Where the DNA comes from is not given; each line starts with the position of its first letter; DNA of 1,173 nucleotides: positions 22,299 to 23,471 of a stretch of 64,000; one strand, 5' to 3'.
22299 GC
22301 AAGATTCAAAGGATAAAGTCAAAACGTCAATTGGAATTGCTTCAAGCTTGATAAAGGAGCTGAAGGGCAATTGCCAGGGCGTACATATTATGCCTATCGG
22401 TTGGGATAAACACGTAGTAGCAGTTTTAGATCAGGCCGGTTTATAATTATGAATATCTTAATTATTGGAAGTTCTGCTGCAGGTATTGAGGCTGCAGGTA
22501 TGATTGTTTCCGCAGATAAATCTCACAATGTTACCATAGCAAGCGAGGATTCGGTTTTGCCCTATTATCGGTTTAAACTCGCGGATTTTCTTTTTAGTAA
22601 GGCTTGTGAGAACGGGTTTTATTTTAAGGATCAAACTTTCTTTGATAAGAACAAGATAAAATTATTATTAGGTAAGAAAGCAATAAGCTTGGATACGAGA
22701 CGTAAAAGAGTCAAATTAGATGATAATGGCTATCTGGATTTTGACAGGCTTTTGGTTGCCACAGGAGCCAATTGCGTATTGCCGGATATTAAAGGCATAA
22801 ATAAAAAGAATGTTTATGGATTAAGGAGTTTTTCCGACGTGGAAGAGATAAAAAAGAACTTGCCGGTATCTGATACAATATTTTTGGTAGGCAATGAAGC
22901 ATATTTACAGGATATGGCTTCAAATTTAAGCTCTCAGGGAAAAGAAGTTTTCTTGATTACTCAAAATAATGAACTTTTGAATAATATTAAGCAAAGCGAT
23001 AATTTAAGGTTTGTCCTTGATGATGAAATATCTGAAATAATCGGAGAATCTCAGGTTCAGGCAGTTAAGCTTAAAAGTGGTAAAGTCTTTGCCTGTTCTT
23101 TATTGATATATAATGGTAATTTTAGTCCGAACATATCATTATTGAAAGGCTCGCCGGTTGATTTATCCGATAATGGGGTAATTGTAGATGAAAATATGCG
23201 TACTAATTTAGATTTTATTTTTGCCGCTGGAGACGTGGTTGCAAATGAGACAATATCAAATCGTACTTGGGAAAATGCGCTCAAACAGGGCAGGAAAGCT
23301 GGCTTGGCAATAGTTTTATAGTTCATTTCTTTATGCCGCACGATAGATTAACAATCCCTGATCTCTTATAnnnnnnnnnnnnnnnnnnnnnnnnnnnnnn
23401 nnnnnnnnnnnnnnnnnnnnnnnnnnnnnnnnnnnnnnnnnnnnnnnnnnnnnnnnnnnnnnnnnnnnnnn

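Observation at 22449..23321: Truncated, motif-degenerate LpdA-like flavoprotein wedged between metF and acsB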

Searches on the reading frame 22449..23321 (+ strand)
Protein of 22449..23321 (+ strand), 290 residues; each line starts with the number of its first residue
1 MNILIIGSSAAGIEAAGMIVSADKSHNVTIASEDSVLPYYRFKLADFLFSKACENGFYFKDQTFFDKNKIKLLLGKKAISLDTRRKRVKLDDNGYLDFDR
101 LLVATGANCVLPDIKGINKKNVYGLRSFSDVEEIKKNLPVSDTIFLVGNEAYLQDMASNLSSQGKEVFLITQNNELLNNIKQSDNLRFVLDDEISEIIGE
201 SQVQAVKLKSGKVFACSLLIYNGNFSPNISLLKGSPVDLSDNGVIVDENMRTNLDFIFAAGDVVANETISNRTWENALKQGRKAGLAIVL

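Call 3: search_protein_families(library=pfam, proteins=[window:22449-23321:+], max_evalue=0.01)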
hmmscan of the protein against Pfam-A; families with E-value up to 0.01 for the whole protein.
window:22449-23321:+ (290 aa): 3 families
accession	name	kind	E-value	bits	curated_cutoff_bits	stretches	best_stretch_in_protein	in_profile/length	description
PF07992.20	Pyr_redox_2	-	7.3e-36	124.5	26.1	1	2-281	2-291/291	Pyridine nucleotide-disulphide oxidoreductase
PF00070.33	Pyr_redox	-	5e-05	24.2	22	0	2-56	1-54/82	Pyridine nucleotide-disulphide oxidoreductase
PF13738.12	Pyr_redox_3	-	5.9e-05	22.9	30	0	99-261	126-305/305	Pyridine nucleotide-disulphide oxidoreductase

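Call 4: search_protein_families(library=ncbifam, proteins=[window:22449-23321:+], max_evalue=0.01)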
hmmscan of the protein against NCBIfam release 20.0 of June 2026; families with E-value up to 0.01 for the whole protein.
window:22449-23321:+ (290 aa): 44 families (the best 25 are shown)
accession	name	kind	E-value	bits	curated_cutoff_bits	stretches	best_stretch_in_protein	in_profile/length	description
NF045765.1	PhenlGlyoxDHPadH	equivalog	2.7e-36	125.4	475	1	3-287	5-306/416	NADH-dependent phenylglyoxylate dehydrogenase subunit epsilon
TIGR03385.1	CoA_CoA_reduc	equivalog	6.1e-31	107.7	578.8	1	3-269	2-288/439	CoA-disulfide reductase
NF042949.2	3PPDioc_HcaD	equivalog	3.5e-29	101.7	450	1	2-285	3-302/386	3-phenylpropionate/cinnamic acid dioxygenase ferredoxin--NAD(+) reductase subunit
NF007123.0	PRK09564.1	equivalog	5.2e-29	101.2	458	1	1-265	1-285/444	CoA-disulfide reductase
TIGR02374.1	nitri_red_nirB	equivalog_domain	2.1e-27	95.9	578.35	1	4-267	2-281/794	nitrite reductase large subunit NirB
NF003437.0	PRK04965.1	equivalog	5.1e-23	81.7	392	1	2-264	4-275/378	NADH:flavorubredoxin reductase NorW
NF007286.0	PRK09754.1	equivalog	1.1e-22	80.4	447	1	3-288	6-306/400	phenylpropionate dioxygenase ferredoxin reductase subunit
NF046103.1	NOXase_Strep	equivalog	1.2e-21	77.2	600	1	3-264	2-281/442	H2O-forming NADH oxidase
NF041682.1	ant_diox_AndAa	equivalog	3.1e-21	75.5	650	1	4-265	7-280/406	anthranilate 1,2-dioxygenase system ferredoxin--NAD(+) reductase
TIGR02053.1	MerA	equivalog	1.4e-15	57.3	454.45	1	84-268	115-312/465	mercury(II) reductase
NF010037.0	PRK13512.1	equivalog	2.4e-15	56.4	394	1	2-266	3-281/438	CoA-disulfide reductase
TIGR01292.1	TRX_reduct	equivalog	3.9e-15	55.5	343.45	1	134-284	134-292/300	thioredoxin-disulfide reductase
NF011565.0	PRK14989.1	subfamily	5.5e-15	54.5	883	1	21-177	25-181/847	nitrite reductase large subunit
NF003585.0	PRK05249.1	equivalog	8.9e-12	44.4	465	1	62-288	102-333/464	Si-specific NAD(P)(+) transhydrogenase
NF041853.1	hythiocyan_redase_MerA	equivalog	2.4e-11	43.1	650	1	95-265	119-296/440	hypothiocyanous acid reductase MerA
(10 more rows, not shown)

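Call 7: find_homologous_proteins(query=window:22449-23318:+, max_evalue=0.00001)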
Query window:22449-23318:+ (290 aa): 27 proteins with E <= 0.00001 among 1772 candidates.
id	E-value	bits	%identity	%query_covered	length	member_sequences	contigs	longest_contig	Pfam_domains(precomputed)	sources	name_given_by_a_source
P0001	2.3e-182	623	100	100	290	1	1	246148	PF07992.21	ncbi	-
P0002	3.3e-133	461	73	100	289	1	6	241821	PF07992.21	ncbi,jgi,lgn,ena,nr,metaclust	ncbi:MAG: NAD(P)/FAD-dependent oxidoreductase [Candidatus Gygaella obscura]|nr:NAD(P)/FAD-dependent 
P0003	1.7e-79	285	49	100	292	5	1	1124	PF07992.21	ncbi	-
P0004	2.2e-72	262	48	100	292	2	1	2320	PF07992.21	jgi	-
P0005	6.4e-31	126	32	97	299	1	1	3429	PF07992.21,PF00070.34,PF13738.13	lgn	-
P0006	2.2e-30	124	31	97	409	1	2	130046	PF01266.31,PF13450.13,PF07992.21,PF00070.34,PF13738.13,PF03486.21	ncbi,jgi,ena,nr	ncbi:MAG TPA: FAD-dependent oxidoreductase [Geobacterales bacterium]|nr:FAD-dependent oxidoreductase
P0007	9.1e-30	122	31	99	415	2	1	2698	PF07992.21,PF00070.34,PF13738.13,PF03486.21,PF18267.8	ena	-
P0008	4.1e-26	110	30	81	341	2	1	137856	PF07992.21,PF00070.34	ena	-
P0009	3.5e-25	107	27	94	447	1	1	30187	PF07992.21,PF00070.34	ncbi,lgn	-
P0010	8.1e-24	103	28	98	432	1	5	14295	PF07992.21,PF00070.34,PF13738.13,PF18267.8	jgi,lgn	jgi:NAD(P)H-nitrite reductase large subunit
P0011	1.5e-17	82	27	90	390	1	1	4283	PF07992.21,PF00070.34,PF14759.13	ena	-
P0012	3.9e-17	81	27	90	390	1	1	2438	PF07992.21,PF00070.34,PF14759.13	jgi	jgi:3-phenylpropionate/trans-cinnamate dioxygenase ferredoxin reductase subunit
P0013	1.9e-15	75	26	97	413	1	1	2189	PF07992.21,PF00070.34,PF13738.13,PF14759.13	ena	-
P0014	1.5e-14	72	26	98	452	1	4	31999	PF01266.31,PF13450.13,PF02852.29,PF07992.21,PF00070.34,PF13738.13,PF03486.21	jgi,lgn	jgi:NADPH-dependent 2,4-dienoyl-CoA reductase/sulfur reductase-like enzyme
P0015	1.8e-13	69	27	98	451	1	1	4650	PF01266.31,PF13434.13,PF13450.13,PF02852.29,PF07992.21,PF00070.34,PF13738.13,PF03486.21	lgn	-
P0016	2.0e-12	65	26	99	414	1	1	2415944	PF07992.21,PF00070.34,PF13738.13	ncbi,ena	-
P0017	2.5e-12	65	24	90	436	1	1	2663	PF07992.21,PF00070.34,PF13738.13,PF18267.8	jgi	-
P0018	6.9e-12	64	25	84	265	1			PF07992.21,PF00070.34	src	-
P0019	4.6e-10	58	23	97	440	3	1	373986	PF07992.21,PF00070.34,PF13738.13,PF03486.21,PF18267.8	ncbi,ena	-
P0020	5.2e-10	57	23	90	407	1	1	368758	PF07992.21,PF00070.34,PF03486.21,PF18267.8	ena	-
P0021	4.6e-9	54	22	97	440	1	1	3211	PF07992.21,PF00070.34,PF03486.21,PF18267.8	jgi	jgi:NAD(P)H-nitrite reductase large subunit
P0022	4.6e-9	54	22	97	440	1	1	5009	PF07992.21,PF00070.34,PF03486.21,PF18267.8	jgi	jgi:NAD(P)H-nitrite reductase large subunit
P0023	5.6e-9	54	21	90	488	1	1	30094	PF01593.31,PF07992.21,PF00070.34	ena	-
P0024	5.9e-9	54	22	97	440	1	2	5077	PF07992.21,PF00070.34,PF03486.21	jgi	jgi:NAD(P)H-nitrite reductase large subunit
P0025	6.4e-9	54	22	97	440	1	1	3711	PF07992.21,PF00070.34,PF03486.21,PF18267.8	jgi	jgi:NAD(P)H-nitrite reductase large subunit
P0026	6.6e-9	54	22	97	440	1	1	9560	PF07992.21,PF00070.34,PF18267.8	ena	-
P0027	6.1e-8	51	25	79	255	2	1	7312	PF01266.31,PF13434.13,PF07992.21,PF00070.34,PF13738.13,PF03486.21,PF01134.29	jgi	-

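Call 9: find_encoding_contigs(protein=P0002, flank=10000, max_places=4)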
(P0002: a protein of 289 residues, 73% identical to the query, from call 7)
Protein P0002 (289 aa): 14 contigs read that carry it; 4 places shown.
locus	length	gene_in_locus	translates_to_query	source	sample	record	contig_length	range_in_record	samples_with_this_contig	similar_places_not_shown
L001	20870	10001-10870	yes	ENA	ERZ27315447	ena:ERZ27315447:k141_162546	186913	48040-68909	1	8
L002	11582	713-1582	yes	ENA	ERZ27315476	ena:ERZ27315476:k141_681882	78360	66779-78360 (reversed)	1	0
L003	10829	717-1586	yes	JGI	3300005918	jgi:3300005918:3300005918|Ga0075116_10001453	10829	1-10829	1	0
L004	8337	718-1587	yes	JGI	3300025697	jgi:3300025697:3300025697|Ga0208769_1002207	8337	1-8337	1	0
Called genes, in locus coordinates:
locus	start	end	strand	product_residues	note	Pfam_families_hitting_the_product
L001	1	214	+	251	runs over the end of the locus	PF02616:SMC_ScpA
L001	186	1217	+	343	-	PF05496:RuvB_N, PF00004:AAA, PF07728:AAA_5, PF17864:AAA_lid_4, PF05491:WHD_RuvB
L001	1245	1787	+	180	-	PF02677:QueH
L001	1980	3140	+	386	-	PF08486:SpoIID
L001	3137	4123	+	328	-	PF02547:Queuosine_synth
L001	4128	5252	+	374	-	PF01702:TGT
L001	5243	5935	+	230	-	PF01746:tRNA_m1G_MT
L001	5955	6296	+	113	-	PF01245:Ribosomal_L19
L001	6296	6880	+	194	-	PF01351:RNase_HII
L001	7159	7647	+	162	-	PF04961:FTCD_C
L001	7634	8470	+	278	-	PF00763:THF_DHG_CYH, PF02882:THF_DHG_CYH_C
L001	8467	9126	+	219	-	PF12225:DUF5981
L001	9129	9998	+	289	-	PF02219:MTHFR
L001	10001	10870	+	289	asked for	PF07992:Pyr_redox_2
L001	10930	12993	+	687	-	PF03598:CdhC, PF19436:ACS_CODH_B_C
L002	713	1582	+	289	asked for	PF07992:Pyr_redox_2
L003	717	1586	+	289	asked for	PF07992:Pyr_redox_2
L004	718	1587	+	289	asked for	PF07992:Pyr_redox_2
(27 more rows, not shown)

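Call 11: find_encoding_contigs(protein=P0004, flank=10000, max_places=4)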
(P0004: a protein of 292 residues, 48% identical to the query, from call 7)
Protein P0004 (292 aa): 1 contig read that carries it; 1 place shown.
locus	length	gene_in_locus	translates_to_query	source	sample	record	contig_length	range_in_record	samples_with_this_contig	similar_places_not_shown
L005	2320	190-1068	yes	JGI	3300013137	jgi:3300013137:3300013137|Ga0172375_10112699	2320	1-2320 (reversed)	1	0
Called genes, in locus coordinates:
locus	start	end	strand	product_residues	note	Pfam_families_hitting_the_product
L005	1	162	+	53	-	?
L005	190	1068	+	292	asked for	PF07992:Pyr_redox_2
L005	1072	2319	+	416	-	?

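Call 12: find_encoding_contigs(protein=P0005, flank=10000, max_places=4)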
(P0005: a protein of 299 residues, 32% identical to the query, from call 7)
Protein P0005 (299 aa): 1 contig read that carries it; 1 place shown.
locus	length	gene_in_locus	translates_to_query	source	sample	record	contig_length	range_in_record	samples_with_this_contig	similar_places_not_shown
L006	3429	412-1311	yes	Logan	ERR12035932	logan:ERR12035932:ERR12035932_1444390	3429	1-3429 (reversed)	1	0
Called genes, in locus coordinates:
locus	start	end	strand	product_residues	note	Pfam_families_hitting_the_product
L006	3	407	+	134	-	?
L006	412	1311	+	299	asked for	PF00070:Pyr_redox (faint), PF07992:Pyr_redox_2, PF13738:Pyr_redox_3 (faint)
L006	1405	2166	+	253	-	PF13176:TPR_7 (faint), PF13432:TPR_16 (faint), PF00515:TPR_1 (faint), PF07719:TPR_2 (faint), PF13181:TPR_8 (faint), PF13424:TPR_12 (faint), PF13428:TPR_14 (faint), PF13414:TPR_11 (faint), +2 more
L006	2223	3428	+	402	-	?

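Call 14: search_protein_families(library=pfam, proteins=[L005:1-162:+, L005:1072-2319:+, L006:3-407:+, L006:2223-3428:+], max_evalue=0.01)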
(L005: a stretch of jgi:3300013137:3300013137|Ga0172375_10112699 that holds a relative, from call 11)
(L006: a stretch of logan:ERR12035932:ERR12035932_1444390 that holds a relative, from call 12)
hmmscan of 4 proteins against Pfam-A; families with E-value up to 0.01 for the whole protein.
L005:1-162:+ (53 aa): 0 families

L005:1072-2319:+ (416 aa): 2 families
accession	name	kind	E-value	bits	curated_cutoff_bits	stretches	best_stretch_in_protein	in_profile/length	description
PF03598.20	CdhC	-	5.3e-36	124.3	24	1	319-415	1-96/155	CO dehydrogenase/acetyl-CoA synthase complex beta subunit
PF18537.6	CODH_A_N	-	1.2e-17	64.1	32.2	1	31-112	9-83/83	Carbon monoxide dehydrogenase subunit alpha N-terminal domain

L006:3-407:+ (134 aa): 2 families
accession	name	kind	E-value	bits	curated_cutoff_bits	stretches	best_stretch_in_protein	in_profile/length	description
PF02219.23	MTHFR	-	1.9e-17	64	24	1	4-132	152-286/287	Methylenetetrahydrofolate reductase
PF11363.13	DUF3164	-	0.0073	16.4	23.7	0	70-107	2-40/194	Protein of unknown function (DUF3164)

L006:2223-3428:+ (402 aa): 6 families
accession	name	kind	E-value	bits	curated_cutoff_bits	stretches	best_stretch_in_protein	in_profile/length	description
PF02739.22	5_3_exonuc_N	-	4.5e-58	196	34.3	1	6-169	2-164/164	5'-3' exonuclease, N-terminal resolvase-like domain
PF01367.25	5_3_exonuc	-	1.2e-31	109.5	40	1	170-264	1-95/97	5'-3' exonuclease, C-terminal SAM fold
PF22619.2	DNA_polI_exo1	-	5.2e-10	39.7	27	1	339-398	37-96/140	DNA polymerase I, ribonuclease H-like domain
PF01612.26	DNA_pol_A_exo1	-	3.8e-05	24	23.6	1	333-398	61-123/173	3'-5' exonuclease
PF14520.12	HHH_5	-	0.00033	21.5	27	1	191-216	6-32/57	Helix-hairpin-helix domain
PF12826.13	HHH_2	-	0.0016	19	27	1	191-215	7-31/64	Helix-hairpin-helix motif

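Call 15: find_related_loci(query=A2, collection=genome_contigs, flank=10000)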
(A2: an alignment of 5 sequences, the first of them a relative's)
Query A2 (290 aa) in genome_contigs; peptide patterns used: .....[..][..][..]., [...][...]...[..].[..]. (x = any residue, [..] = any of these).
213 stretches matched a pattern; 149 encode a relative of the query (tblastn E <= 1e-3); the best 80 are kept; 80 distinct loci.
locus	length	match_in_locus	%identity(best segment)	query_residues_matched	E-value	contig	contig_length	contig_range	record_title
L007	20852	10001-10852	73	1-285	5e-134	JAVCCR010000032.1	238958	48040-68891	MAG: Candidatus Gygaella obscura isolate MAG_3300035698_1934 Ga0374944_274658, whole genome shotgun sequence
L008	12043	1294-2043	32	3-279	2e-39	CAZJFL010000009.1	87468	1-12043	MAG TPA_asm: uncultured Planctomycetales bacterium isolate SRP178699_co1_171 genome assembly, contig: NODE_175_length_87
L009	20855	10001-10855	30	2-284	8e-38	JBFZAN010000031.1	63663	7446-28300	MAG: Candidatus Omnitrophota bacterium isolate PPR_0468 PPR_0468.fa_k121_431625, whole genome shotgun sequence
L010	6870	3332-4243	29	4-289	2e-34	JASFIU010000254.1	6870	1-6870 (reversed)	MAG: Desulfobacterales bacterium isolate D0608S20remetaG_Bin_248 D0608S20remetaG_FD_scaffold_3793_c1, whole genome shotg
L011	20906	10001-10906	27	1-284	1e-33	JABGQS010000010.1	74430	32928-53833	MAG: Clostridia bacterium isolate co234_bin61 co234_bin61_Ctg10, whole genome shotgun sequence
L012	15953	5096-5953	31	3-289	2e-33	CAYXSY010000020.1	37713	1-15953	MAG TPA_asm: uncultured Planctomycetales bacterium isolate binchicken_co117_51 genome assembly, contig: NODE_2107_length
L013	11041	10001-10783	29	2-263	2e-32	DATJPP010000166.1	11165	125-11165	MAG TPA_asm: Candidatus Margulisiibacteriota bacterium isolate SMAG_U14916 k141_2269393, whole genome shotgun sequence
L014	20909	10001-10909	27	1-286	2e-31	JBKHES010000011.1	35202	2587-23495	MAG: Desulfobacterales bacterium isolate D1M05_21 NODE_527_length_35202_cov_19.454406, whole genome shotgun sequence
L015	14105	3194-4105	29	4-286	2e-28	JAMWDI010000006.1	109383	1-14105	MAG: Candidatus Omnitrophota bacterium isolate SRBZ-1.bins.85.201808 NODE_91_length_109383_cov_59.371458, whole genome s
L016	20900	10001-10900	27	4-284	2e-28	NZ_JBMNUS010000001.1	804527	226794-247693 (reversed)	MAG: Pseudochelatococcus sp. isolate SBF912SR2HQ0014 scaffold_2_c1, whole genome shotgun sequence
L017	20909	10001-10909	26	1-288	2e-28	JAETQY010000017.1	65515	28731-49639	MAG: Bacillota bacterium isolate S28_Bin1 scaffold_697, whole genome shotgun sequence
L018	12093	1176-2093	26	1-286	5e-28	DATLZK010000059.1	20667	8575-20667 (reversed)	MAG TPA_asm: Anaerolineales bacterium isolate SMAG_U13296 k141_422350, whole genome shotgun sequence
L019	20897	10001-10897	24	4-286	2e-27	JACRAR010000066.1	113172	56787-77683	MAG: Betaproteobacteria bacterium isolate NC_groundwater_1599_Pr3_B-0.1um_59_269 SR-2_scaffold_141_3100204, whole genome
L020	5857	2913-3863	27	1-286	2e-27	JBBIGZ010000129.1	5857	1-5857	MAG: Chloroflexota bacterium isolate ETS170220_bin_102 NODE_12124_length_5857_cov_4.47853, whole genome shotgun sequence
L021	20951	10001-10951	27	1-286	5e-27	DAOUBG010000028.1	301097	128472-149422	MAG TPA_asm: Anaerolineales bacterium isolate H68_716 k101_309259, whole genome shotgun sequence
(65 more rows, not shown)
